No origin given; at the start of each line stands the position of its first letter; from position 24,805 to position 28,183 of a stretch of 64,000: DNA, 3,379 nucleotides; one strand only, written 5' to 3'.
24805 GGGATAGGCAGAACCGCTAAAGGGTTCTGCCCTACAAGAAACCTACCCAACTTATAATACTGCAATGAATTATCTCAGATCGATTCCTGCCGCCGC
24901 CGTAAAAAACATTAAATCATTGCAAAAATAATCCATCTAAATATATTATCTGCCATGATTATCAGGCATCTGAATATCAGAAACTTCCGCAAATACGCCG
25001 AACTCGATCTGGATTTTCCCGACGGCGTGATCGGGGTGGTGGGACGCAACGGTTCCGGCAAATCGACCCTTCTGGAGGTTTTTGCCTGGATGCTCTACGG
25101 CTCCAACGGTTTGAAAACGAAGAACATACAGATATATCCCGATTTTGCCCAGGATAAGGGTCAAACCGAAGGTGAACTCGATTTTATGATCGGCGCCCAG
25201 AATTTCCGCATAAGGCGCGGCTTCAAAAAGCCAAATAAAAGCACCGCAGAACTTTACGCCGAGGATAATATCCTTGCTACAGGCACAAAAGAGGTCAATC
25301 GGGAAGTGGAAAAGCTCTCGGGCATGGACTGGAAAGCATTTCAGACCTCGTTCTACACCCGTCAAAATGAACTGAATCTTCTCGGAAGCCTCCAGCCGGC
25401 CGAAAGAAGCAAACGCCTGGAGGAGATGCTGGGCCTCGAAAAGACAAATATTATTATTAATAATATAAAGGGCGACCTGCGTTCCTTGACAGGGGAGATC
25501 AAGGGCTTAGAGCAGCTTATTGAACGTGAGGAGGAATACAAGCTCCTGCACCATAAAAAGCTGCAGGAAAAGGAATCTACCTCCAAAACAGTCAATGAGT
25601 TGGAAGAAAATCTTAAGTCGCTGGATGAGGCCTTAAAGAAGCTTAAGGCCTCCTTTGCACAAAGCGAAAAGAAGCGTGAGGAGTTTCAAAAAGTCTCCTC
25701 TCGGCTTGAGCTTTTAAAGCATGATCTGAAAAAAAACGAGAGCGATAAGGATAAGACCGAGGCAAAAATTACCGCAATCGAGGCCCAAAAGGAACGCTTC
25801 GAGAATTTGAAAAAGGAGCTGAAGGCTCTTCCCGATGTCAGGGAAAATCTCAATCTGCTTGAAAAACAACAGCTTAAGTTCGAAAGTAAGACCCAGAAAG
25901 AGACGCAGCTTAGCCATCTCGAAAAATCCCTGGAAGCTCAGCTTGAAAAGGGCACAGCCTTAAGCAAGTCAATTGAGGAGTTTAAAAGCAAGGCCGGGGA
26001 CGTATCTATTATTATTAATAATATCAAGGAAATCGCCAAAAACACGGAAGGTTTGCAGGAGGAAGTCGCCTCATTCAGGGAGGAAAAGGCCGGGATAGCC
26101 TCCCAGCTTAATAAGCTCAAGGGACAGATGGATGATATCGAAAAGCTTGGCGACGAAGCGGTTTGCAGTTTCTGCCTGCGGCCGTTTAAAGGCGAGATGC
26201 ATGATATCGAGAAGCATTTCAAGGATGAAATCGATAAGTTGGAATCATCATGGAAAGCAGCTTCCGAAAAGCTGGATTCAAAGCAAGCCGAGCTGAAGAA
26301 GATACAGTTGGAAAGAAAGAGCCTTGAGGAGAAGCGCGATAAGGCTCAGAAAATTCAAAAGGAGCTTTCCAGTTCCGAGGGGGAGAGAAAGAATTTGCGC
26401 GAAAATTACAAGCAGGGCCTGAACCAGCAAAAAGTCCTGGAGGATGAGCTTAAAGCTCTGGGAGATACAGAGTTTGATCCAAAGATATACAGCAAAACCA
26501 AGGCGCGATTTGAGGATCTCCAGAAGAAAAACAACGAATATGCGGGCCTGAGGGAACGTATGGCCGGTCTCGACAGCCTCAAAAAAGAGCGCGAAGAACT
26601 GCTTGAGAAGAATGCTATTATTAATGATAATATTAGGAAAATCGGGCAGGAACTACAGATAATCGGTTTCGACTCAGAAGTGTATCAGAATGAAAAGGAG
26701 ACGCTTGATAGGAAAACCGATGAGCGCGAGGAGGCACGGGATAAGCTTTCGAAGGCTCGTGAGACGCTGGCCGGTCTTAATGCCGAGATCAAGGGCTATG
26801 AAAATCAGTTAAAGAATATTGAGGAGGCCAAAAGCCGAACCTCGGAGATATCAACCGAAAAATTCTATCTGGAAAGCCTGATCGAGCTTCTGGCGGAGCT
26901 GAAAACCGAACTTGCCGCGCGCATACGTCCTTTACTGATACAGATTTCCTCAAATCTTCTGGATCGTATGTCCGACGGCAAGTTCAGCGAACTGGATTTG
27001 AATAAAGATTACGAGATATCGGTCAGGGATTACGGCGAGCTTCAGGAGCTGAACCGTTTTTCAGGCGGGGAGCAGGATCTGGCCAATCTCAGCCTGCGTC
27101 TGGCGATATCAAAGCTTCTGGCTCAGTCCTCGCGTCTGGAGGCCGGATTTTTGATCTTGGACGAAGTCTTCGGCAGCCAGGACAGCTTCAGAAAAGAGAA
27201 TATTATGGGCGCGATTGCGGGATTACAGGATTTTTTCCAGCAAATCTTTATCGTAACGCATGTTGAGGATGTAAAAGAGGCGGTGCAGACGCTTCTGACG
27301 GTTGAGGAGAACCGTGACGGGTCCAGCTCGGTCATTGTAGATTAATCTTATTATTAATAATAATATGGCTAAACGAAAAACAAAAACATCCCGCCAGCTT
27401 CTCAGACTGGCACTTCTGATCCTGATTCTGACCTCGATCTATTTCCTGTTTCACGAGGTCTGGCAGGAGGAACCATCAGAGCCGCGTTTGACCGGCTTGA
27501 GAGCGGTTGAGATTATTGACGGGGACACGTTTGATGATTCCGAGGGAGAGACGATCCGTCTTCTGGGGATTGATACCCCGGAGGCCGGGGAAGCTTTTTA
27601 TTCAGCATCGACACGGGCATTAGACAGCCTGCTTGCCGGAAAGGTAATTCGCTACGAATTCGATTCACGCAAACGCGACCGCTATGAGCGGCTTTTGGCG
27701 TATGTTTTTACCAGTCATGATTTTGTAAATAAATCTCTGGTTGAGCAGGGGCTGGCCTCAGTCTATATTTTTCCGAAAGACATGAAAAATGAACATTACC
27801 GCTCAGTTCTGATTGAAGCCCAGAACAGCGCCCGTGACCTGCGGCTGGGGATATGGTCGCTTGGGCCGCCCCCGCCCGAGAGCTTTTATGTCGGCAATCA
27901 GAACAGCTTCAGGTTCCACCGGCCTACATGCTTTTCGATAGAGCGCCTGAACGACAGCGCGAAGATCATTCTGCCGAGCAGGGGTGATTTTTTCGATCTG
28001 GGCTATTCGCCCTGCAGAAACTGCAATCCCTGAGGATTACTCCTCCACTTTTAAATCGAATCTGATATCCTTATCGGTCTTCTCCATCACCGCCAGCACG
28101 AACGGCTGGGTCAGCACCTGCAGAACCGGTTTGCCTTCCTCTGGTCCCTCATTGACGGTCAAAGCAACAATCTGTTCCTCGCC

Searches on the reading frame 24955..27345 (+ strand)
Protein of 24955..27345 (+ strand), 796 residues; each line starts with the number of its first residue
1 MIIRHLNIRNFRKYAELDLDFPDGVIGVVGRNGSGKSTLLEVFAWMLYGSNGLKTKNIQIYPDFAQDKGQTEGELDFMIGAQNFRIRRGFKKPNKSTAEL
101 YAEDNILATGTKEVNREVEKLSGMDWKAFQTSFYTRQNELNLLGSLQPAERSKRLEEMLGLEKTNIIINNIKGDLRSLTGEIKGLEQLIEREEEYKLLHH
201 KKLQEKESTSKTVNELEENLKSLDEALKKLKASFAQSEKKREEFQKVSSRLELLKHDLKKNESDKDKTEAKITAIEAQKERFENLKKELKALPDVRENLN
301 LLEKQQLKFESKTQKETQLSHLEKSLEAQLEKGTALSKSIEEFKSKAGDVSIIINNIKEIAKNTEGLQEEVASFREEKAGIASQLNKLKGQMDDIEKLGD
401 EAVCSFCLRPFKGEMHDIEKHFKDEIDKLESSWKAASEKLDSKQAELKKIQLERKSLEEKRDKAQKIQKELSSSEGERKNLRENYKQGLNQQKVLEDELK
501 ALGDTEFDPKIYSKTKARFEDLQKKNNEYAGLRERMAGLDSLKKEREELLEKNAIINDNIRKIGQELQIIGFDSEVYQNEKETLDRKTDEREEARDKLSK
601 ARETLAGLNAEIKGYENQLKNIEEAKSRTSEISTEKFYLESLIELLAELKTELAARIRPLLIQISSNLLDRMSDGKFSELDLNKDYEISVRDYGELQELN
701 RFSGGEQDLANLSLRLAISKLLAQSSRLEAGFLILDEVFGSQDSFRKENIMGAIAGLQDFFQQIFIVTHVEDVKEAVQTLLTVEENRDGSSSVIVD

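Call 7: search_protein_families(library=pfam, proteins=[window:24955-27345:+], max_evalue=0.01)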
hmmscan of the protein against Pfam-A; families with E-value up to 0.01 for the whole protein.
window:24955-27345:+ (796 aa): 7 families
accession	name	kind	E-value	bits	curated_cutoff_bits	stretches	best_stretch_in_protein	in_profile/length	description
PF13476.12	AAA_23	-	1e-20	75.7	27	1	6-227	2-200/201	AAA domain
PF13175.12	AAA_15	-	8.3e-18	65.6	32.1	1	1-362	1-265/374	AAA ATPase domain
PF02463.25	SMC_N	-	2e-08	34.4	40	1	3-59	2-62/220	RecF/RecN/SMC N terminal domain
PF13304.12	AAA_21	-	9.7e-06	26.3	27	1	26-87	2-75/304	AAA domain, putative AbiEii toxin, Type IV TA system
PF13558.12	SbcC_Walker_B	-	2.7e-05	24.8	27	1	697-754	28-88/90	SbcC/RAD50-like, Walker B motif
PF13555.12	AAA_29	-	0.00017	21.7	27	1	6-51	4-50/61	P-loop containing region of AAA domain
PF00005.33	ABC_tran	-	0.00027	22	25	1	23-52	11-40/137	ABC transporter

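Call 10: search_protein_families(library=padloc, proteins=[window:24955-27345:+], max_evalue=0.01)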
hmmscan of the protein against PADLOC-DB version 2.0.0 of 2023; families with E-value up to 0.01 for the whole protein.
window:24955-27345:+ (796 aa): 49 families (the best 25 are shown)
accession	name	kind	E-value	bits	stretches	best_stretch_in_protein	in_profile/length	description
PDLC04135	mad3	-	7.2e-26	89.6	2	525-794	87-348/374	mads_3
PDLC03859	LmuB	-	1.3e-21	75.4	3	540-785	370-595/611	-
PDLC02979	AriA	-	5.4e-20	70.5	1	1-365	1-265/373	-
PDLC03868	LmuB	-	5.9e-17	59.3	2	160-629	253-713/1035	-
PDLC03863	LmuB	-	7.6e-17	59.2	2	259-503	195-425/610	-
PDLC02714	PbeC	-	3.4e-15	53.9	2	1-75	1-80/651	PbeC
PDLC02741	PbeC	-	6.1e-12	42.8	2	1-66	1-71/644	PbeC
PDLC02730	PbeC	-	9.8e-10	35.8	1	533-771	393-633/651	PbeC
PDLC03865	LmuB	-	1.1e-09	35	1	1-553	1-500/1007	-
PDLC02747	PbeC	-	1.1e-08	32.4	3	261-551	202-484/632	PbeC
PDLC04140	mad8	-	1.7e-08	32.4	1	16-243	19-151/314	mads_8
PDLC00277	PtuA1|PtuA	-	2e-08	31.9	1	1-51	1-51/423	AAA ATPase domain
PDLC02726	PbeC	-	2.3e-08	30.9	1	7-266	7-279/637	PbeC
PDLC00298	PtuA1|PtuA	-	3.2e-08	31.1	1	1-48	1-48/423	AAA ATPase domain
PDLC00278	PtuA1|PtuA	-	4.1e-08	30.9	1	1-47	1-47/436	AAA ATPase domain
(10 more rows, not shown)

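Call 16: find_encoding_contigs(protein=window:24955-27345:+, flank=10000, max_places=10)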
Protein window:24955-27345:+ (796 aa): no gene with exactly this product is on record in the collection.

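Call 17: find_homologous_proteins(query=window:24955-27345:+, max_evalue=1e-10)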
Query window:24955-27345:+ (796 aa): 44 proteins with E <= 1e-10 among 8000 candidates.
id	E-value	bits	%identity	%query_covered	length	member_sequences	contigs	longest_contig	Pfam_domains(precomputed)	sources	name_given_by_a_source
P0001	0.0e+0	1664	100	100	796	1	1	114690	PF13175.13,PF13476.13,PF02463.26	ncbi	-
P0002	0.0e+0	1492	90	100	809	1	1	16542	PF13175.13,PF13476.13,PF02463.26,PF13304.13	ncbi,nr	ncbi:MAG: AAA family ATPase [candidate division Zixibacteria bacterium]|nr:AAA family ATPase [candid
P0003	0.0e+0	1260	75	100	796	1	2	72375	PF13175.13,PF13476.13,PF02463.26,PF13304.13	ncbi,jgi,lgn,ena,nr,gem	ncbi:MAG TPA: SMC family ATPase [candidate division Zixibacteria bacterium]|nr:SMC family ATPase [ca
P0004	8.8e-271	919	59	98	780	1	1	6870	PF13175.13,PF13476.13,PF02463.26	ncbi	-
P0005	7.3e-269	912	59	98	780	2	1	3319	PF13476.13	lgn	-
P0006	4.1e-232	791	51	100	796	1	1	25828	PF13175.13,PF13476.13,PF02463.26,PF13304.13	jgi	jgi:DNA repair protein SbcC/Rad50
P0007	5.7e-229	781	52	100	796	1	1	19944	PF13175.13,PF13476.13,PF02463.26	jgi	jgi:exonuclease SbcC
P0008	4.9e-226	771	51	100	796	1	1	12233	PF13175.13,PF13476.13,PF02463.26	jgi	-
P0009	5.6e-218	744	49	100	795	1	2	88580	PF13175.13,PF13476.13,PF02463.26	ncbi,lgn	-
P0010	5.3e-204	698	47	100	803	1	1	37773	PF13514.13,PF13175.13,PF13476.13,PF13555.13,PF02463.26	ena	-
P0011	3.5e-200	685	46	100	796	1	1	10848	PF13175.13,PF13476.13,PF13555.13,PF02463.26,PF13304.13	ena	-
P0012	2.1e-197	676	45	100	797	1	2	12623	PF13175.13,PF13476.13,PF02463.26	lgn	-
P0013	8.2e-196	671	45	99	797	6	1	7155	PF13175.13,PF13476.13,PF28422.1,PF02463.26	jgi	jgi:exonuclease SbcC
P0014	9.5e-97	344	32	100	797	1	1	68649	PF13175.13,PF13476.13,PF13558.13,PF13555.13,PF02463.26,PF13304.13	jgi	jgi:exonuclease SbcC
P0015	4.9e-76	275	33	50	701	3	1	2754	PF13514.13,PF13175.13,PF13476.13,PF13555.13,PF02463.26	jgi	jgi:exonuclease SbcC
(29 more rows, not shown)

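Call 18: find_encoding_contigs(protein=P0002, flank=6000, max_places=3)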
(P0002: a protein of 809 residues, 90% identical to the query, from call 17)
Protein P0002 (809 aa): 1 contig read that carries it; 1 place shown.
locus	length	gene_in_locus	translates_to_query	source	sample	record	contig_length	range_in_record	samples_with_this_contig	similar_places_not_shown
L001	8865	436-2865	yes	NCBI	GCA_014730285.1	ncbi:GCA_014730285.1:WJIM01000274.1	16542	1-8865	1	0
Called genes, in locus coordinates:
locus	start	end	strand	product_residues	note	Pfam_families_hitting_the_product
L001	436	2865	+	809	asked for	PF02463:SMC_N, PF13175:AAA_15, PF13476:AAA_23, PF13304:AAA_21 (weak)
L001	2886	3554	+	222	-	PF00565:SNase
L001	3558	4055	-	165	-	PF14343:PrcB_C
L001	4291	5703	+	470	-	PF00072:Response_reg, PF00158:Sigma54_activat, PF14532:Sigma54_activ_2, PF07728:AAA_5, PF25601:AAA_lid_14, PF02954:HTH_8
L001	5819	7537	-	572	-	PF00082:Peptidase_S8, PF00404:Dockerin_1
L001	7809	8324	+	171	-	PF07963:N_methyl (weak), PF12019:GspH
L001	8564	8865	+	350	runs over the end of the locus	PF14450:FtsA (faint), PF11104:PilM_2, PF05134:T2SSL (weak)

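Call 19: find_encoding_contigs(protein=P0003, flank=6000, max_places=3)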
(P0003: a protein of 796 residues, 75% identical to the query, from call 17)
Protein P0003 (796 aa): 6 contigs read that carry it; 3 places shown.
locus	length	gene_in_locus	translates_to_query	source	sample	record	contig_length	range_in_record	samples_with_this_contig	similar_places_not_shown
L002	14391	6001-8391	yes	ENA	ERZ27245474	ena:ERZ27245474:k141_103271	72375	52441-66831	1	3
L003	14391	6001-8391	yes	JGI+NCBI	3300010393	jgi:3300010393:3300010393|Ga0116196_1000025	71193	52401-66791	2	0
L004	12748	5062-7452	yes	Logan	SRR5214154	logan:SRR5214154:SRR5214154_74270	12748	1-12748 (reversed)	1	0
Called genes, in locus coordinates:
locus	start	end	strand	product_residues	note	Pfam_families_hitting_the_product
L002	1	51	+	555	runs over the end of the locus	PF00072:Response_reg, PF01590:GAF, PF13185:GAF_2, PF13492:GAF_3 (faint), PF01966:HD, PF13487:HD_5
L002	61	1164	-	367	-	PF02163:Peptidase_M50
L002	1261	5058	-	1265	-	PF01011:PQQ (faint), PF13360:PQQ_2 (weak), PF00404:Dockerin_1 (weak)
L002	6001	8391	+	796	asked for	PF02463:SMC_N, PF13175:AAA_15, PF13304:AAA_21 (weak), PF13476:AAA_23 (faint), PF02463:SMC_N (weak)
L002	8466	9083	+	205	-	PF00565:SNase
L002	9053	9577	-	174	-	PF14343:PrcB_C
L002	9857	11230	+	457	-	PF00072:Response_reg, PF07724:AAA_2 (faint), PF00158:Sigma54_activat, PF14532:Sigma54_activ_2, PF07728:AAA_5, PF25601:AAA_lid_14, PF02954:HTH_8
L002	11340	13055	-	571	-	PF00082:Peptidase_S8, PF00404:Dockerin_1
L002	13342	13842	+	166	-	PF07963:N_methyl (weak), PF12019:GspH (weak)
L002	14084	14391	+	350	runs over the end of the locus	PF14450:FtsA (faint), PF11104:PilM_2, PF05134:T2SSL (weak)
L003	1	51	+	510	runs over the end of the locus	PF00072:Response_reg, PF01590:GAF, PF13185:GAF_2, PF13492:GAF_3 (faint), PF13487:HD_5, PF01966:HD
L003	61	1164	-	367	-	PF02163:Peptidase_M50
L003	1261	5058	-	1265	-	PF01011:PQQ (faint), PF13360:PQQ_2 (weak), PF00404:Dockerin_1 (weak)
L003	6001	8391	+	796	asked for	PF02463:SMC_N, PF13175:AAA_15, PF13304:AAA_21 (weak), PF13476:AAA_23 (faint), PF02463:SMC_N (weak)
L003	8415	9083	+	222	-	PF00565:SNase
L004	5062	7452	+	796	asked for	PF02463:SMC_N, PF13175:AAA_15, PF13304:AAA_21 (weak), PF13476:AAA_23 (faint), PF02463:SMC_N (weak)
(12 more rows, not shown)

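Call 20: find_encoding_contigs(protein=P0001, flank=10000, max_places=3)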
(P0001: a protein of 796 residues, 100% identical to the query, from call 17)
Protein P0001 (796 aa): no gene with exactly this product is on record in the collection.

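Call 51: find_encoding_contigs(protein=P0006, flank=4000, max_places=2)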
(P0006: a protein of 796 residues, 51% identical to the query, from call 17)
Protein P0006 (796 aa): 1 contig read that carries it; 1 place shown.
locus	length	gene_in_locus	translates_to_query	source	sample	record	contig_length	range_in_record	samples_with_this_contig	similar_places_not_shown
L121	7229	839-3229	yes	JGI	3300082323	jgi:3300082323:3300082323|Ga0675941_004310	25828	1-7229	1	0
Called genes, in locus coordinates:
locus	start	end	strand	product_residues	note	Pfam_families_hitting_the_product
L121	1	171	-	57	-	?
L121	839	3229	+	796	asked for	PF02463:SMC_N (weak), PF13175:AAA_15 (weak), PF13304:AAA_21 (faint), PF13476:AAA_23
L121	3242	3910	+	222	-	PF00565:SNase, PF02805:Ada_Zn_binding (weak)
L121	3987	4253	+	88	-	-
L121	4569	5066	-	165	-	PF14343:PrcB_C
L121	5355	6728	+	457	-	PF00072:Response_reg, PF00158:Sigma54_activat, PF14532:Sigma54_activ_2, PF07724:AAA_2 (weak), PF07728:AAA_5 (weak), PF25601:AAA_lid_14, PF02954:HTH_8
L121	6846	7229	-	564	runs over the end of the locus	PF00082:Peptidase_S8, PF00404:Dockerin_1 (weak)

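Call 52: find_encoding_contigs(protein=P0009, flank=4000, max_places=2)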
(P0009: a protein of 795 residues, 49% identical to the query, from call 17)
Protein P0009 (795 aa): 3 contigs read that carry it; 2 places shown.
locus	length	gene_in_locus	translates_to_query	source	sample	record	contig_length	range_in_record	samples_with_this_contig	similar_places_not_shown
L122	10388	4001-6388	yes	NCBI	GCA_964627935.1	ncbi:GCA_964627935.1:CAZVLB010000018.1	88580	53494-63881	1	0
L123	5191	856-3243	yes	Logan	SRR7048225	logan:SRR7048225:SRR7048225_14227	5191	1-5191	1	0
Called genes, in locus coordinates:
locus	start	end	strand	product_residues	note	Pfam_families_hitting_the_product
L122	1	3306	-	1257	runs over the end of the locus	PF13360:PQQ_2, PF13570:Beta-prop_ACSF4 (faint), PF01011:PQQ (faint), PF13360:PQQ_2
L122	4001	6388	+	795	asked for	PF02463:SMC_N (weak), PF13175:AAA_15, PF13476:AAA_23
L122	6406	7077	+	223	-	PF00565:SNase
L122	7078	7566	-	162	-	PF14343:PrcB_C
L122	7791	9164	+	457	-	PF00072:Response_reg, PF00158:Sigma54_activat, PF14532:Sigma54_activ_2, PF07724:AAA_2 (weak), PF07728:AAA_5, PF25601:AAA_lid_14, PF02954:HTH_8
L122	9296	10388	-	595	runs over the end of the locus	PF00082:Peptidase_S8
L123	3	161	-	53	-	?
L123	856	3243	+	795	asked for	PF02463:SMC_N (weak), PF13175:AAA_15, PF13476:AAA_23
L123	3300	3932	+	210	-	PF00565:SNase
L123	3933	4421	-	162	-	PF14343:PrcB_C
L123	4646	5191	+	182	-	?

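Call 53: find_encoding_contigs(protein=P0004, flank=4000, max_places=2)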
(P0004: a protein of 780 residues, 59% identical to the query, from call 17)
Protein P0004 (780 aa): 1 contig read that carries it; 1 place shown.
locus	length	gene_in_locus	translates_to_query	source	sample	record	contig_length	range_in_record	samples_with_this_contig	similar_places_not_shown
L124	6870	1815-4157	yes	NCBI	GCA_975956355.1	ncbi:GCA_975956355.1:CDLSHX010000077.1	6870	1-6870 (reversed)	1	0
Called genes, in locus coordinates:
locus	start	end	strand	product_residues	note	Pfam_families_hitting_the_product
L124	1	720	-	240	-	?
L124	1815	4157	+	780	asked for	PF02463:SMC_N (faint), PF13175:AAA_15, PF13476:AAA_23 (weak)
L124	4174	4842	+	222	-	PF00565:SNase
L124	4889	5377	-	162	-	PF14343:PrcB_C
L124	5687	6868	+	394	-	?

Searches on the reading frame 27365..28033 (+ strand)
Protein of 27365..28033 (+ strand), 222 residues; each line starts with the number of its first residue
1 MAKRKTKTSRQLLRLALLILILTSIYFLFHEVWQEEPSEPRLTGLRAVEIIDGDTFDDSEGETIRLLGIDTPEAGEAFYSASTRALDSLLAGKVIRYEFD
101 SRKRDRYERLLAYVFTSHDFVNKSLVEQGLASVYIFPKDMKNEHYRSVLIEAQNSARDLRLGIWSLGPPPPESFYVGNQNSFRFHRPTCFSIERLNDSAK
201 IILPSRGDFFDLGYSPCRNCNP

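Call 7: search_protein_families(library=pfam, proteins=[window:27365-28033:+], max_evalue=0.01)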
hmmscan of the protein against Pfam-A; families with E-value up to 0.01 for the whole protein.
window:27365-28033:+ (222 aa): 1 family
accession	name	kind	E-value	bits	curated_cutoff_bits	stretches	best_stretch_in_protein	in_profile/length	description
PF00565.23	SNase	-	9.9e-20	71.4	21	1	63-165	1-106/107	Staphylococcal nuclease homologue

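Call 10: search_protein_families(library=padloc, proteins=[window:27365-28033:+], max_evalue=0.01)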
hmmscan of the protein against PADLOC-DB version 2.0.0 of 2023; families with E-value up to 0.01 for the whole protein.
window:27365-28033:+ (222 aa): 1 family
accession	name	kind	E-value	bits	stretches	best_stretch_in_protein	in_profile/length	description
PDLC01096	C3a212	-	6.2e-16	56.4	1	48-165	51-177/279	SNc+LTD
